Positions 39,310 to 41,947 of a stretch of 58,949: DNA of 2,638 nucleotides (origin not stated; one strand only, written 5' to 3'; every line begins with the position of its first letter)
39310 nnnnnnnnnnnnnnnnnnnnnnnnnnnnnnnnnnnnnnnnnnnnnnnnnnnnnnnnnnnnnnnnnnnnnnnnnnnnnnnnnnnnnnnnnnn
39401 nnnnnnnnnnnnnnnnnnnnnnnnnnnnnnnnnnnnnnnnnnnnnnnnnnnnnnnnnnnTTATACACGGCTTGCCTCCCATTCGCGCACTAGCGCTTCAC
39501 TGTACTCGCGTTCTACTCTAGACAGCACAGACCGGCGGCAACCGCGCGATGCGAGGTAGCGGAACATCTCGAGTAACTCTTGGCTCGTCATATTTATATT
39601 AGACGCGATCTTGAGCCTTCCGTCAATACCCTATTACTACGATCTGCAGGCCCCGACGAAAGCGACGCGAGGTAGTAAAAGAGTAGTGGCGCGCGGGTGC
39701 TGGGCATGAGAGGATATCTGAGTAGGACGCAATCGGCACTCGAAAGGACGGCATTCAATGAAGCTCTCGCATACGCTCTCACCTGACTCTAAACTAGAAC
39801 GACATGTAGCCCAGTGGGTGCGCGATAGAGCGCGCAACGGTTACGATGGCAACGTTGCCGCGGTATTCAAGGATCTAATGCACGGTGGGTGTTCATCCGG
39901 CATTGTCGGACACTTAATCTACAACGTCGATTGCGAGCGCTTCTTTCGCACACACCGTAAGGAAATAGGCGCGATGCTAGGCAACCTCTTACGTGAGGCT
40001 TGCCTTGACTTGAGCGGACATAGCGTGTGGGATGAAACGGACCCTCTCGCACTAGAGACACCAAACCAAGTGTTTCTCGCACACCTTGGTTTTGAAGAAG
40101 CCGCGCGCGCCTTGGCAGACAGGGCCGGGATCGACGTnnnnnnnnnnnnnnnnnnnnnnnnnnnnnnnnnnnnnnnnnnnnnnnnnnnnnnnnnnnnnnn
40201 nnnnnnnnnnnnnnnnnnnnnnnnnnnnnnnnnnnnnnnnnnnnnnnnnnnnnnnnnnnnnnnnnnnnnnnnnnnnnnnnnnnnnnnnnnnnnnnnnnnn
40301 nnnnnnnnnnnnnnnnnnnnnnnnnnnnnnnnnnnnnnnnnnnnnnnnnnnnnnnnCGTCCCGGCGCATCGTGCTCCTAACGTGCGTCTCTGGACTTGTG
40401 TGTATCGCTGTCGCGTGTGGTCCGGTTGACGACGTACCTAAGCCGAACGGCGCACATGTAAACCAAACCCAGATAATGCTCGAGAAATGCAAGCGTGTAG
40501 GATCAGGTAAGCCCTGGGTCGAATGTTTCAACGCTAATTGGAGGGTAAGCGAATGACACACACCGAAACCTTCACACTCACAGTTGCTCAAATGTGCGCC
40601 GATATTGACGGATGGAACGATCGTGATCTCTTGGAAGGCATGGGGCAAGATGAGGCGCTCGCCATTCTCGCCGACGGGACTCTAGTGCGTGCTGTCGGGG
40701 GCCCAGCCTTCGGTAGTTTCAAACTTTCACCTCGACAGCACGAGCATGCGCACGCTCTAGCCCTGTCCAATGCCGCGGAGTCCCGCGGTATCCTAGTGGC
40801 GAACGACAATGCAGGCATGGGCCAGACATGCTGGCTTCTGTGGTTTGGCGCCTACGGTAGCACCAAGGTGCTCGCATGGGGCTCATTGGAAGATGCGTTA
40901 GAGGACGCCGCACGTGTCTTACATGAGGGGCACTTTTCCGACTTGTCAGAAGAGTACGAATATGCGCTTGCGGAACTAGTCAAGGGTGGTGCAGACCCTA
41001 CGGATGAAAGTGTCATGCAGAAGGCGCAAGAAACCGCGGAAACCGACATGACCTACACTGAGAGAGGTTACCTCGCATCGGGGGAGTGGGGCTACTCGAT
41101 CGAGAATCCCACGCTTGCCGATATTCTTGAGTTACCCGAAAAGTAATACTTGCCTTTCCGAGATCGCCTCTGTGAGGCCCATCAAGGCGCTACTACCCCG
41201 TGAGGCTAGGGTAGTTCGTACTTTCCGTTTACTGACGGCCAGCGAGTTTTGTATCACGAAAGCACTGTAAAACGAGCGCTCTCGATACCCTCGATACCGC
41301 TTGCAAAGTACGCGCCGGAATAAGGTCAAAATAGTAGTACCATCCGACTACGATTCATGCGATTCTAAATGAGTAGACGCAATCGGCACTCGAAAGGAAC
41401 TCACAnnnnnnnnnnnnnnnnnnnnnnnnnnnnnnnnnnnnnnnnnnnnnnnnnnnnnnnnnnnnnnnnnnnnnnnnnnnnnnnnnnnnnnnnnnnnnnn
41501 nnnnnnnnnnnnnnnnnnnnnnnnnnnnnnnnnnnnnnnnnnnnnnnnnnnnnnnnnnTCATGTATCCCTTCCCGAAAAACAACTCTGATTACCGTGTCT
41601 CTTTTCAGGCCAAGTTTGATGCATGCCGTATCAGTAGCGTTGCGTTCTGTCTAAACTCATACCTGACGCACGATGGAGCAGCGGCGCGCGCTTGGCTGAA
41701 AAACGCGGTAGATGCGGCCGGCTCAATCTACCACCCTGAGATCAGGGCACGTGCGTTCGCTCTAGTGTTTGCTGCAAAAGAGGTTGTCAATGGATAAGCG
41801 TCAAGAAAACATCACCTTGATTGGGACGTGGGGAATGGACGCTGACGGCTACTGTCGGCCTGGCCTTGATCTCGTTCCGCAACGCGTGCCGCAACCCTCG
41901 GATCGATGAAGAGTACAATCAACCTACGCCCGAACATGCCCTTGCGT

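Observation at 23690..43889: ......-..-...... palindrome at three of four TTGACT early promoters: candidate operator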

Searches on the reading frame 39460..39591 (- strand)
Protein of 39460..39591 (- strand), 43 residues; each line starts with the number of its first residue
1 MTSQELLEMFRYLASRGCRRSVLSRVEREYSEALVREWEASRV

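Call 71: search_protein_families(library=pfam, proteins=[window:39460-39591:-], max_evalue=0.1)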
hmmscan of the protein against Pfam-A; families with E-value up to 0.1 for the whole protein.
window:39460-39591:- (43 aa): 0 families

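Call 82: search_protein_families(library=ncbifam, proteins=[window:39460-39591:-], max_evalue=0.1)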
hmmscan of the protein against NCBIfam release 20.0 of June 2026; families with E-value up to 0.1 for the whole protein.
window:39460-39591:- (43 aa): 0 families

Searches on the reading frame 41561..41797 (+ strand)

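Call 71: search_protein_families(library=pfam, proteins=[window:41561-41797:+], max_evalue=0.1)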
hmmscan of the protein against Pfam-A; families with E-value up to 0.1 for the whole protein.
window:41561-41797:+ (78 aa): 1 family
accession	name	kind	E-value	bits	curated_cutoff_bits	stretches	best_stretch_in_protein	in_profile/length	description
PF16225.10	DUF4884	-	0.086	13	30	0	7-24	1-18/49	Domain of unknown function (DUF4884)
